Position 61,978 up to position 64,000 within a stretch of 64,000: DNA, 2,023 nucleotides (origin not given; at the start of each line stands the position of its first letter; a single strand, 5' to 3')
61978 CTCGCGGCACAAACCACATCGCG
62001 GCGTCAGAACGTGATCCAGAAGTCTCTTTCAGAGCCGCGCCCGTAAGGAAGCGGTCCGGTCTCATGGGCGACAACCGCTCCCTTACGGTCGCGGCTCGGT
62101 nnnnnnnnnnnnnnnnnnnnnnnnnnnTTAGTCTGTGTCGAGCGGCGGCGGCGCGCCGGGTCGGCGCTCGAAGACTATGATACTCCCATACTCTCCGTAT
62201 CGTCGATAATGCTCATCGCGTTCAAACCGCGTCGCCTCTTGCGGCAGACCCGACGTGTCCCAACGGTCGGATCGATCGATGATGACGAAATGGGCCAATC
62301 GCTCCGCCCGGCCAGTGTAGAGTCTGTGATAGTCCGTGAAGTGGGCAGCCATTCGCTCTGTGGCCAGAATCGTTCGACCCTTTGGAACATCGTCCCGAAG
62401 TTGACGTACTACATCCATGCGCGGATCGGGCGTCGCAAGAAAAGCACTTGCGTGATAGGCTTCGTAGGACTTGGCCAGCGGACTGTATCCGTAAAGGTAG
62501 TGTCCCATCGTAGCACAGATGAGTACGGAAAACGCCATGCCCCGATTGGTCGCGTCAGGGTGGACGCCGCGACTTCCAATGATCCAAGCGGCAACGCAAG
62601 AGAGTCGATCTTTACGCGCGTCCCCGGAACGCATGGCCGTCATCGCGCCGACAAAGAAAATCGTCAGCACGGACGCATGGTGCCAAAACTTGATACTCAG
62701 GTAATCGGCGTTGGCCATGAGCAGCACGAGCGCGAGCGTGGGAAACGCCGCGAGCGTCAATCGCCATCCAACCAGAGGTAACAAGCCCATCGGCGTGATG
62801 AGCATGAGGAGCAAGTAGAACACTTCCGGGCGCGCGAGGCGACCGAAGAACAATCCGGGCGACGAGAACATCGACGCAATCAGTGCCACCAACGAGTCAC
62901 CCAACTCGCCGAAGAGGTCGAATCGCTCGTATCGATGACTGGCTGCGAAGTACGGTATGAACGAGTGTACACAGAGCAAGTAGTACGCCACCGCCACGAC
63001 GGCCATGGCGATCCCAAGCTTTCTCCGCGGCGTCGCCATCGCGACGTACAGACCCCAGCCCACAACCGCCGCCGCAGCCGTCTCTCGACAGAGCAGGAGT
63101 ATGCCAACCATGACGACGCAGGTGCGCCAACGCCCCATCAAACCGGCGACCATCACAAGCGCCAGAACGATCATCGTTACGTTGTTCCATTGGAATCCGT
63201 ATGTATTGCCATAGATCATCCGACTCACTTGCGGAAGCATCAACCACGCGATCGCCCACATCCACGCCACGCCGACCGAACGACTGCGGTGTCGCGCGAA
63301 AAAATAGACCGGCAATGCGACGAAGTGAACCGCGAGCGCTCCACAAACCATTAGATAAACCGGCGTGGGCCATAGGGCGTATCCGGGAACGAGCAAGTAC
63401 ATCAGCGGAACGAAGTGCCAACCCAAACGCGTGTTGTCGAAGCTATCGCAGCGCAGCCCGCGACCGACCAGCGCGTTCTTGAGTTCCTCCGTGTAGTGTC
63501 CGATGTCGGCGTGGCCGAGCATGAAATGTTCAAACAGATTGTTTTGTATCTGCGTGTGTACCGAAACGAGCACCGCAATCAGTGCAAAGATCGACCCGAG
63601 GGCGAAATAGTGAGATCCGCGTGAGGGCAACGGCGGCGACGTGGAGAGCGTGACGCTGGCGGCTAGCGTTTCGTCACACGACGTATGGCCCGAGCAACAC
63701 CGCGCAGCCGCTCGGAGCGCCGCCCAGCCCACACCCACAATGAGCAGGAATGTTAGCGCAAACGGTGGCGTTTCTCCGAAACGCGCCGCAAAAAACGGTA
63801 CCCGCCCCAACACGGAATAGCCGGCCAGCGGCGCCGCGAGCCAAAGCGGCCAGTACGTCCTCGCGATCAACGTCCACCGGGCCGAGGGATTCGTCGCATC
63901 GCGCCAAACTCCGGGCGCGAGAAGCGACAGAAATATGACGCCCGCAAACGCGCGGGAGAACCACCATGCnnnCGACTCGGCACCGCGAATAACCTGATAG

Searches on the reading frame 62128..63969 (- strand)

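Call 21: search_protein_families(library=pfam, proteins=[window:62128-63969:-], max_evalue=0.001)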
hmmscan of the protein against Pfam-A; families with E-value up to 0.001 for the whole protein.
window:62128-63969:- (613 aa): 1 family
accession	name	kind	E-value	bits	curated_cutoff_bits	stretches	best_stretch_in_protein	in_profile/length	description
PF09852.15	DUF2079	-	4.9e-36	125.2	28.2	1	152-550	8-397/459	Predicted membrane protein (DUF2079)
